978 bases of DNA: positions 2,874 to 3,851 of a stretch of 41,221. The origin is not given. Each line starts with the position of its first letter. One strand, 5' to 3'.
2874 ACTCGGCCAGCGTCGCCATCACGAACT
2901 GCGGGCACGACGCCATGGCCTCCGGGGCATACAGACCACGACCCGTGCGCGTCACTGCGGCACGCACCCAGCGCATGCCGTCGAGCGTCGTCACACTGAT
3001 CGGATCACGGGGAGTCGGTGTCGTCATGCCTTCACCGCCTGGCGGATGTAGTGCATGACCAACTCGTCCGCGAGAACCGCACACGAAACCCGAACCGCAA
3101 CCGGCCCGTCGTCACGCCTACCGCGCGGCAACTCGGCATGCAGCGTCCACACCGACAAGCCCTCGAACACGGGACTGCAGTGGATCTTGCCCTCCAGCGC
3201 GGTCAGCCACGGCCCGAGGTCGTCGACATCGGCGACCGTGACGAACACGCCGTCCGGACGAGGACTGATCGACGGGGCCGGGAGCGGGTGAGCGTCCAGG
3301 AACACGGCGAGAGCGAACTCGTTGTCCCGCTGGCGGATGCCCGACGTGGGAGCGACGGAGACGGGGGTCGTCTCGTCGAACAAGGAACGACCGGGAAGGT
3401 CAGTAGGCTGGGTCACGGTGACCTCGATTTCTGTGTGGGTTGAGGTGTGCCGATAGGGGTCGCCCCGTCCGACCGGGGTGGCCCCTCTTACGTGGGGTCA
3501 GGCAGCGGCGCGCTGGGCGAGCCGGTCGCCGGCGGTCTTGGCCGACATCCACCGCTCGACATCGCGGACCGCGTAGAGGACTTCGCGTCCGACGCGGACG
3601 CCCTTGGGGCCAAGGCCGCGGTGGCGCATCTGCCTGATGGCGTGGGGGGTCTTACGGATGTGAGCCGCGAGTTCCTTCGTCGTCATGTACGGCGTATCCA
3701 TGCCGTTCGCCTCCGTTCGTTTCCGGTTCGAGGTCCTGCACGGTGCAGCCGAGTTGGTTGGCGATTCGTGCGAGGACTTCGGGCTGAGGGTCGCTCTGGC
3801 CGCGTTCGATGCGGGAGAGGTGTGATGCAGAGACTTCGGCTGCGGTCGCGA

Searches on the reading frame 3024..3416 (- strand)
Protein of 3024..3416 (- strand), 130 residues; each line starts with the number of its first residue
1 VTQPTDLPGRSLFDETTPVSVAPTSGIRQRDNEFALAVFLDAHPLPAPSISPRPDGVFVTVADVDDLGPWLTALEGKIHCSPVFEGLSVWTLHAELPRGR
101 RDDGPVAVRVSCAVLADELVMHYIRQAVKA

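Call 37: search_protein_families(library=phrogs, proteins=[window:3024-3416:-], max_evalue=0.001)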
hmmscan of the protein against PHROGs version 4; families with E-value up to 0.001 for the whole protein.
window:3024-3416:- (130 aa): 1 family
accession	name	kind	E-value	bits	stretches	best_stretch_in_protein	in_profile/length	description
phrog_36719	-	unknown function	6.3e-19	69.2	1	26-129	13-116/118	-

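Call 38: search_protein_families(library=pfam, proteins=[window:3024-3416:-], max_evalue=0.01)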
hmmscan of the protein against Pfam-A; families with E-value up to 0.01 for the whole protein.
window:3024-3416:- (130 aa): 0 families

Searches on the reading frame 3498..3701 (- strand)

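Call 76: search_protein_families(library=phrogs, proteins=[window:3498-3701:-], max_evalue=0.001)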
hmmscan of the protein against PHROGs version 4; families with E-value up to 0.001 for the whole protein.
window:3498-3701:- (67 aa): 5 families
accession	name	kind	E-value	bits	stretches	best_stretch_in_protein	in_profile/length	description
phrog_66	-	integration and excision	1.2e-09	39.4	1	2-65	90-153/412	excisionase and transcriptional regulator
phrog_57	-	head and packaging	1.2e-06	29.6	1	5-62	12-69/199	terminase small subunit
phrog_9668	-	integration and excision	9.5e-05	23.5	1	5-54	15-66/114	excisionase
phrog_2474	-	transcription regulation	0.0002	22.2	1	5-56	48-100/118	MerR-like transcriptional regulator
phrog_597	-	DNA, RNA and nucleotide metabolism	0.00053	21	1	2-59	109-168/200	DNA binding protein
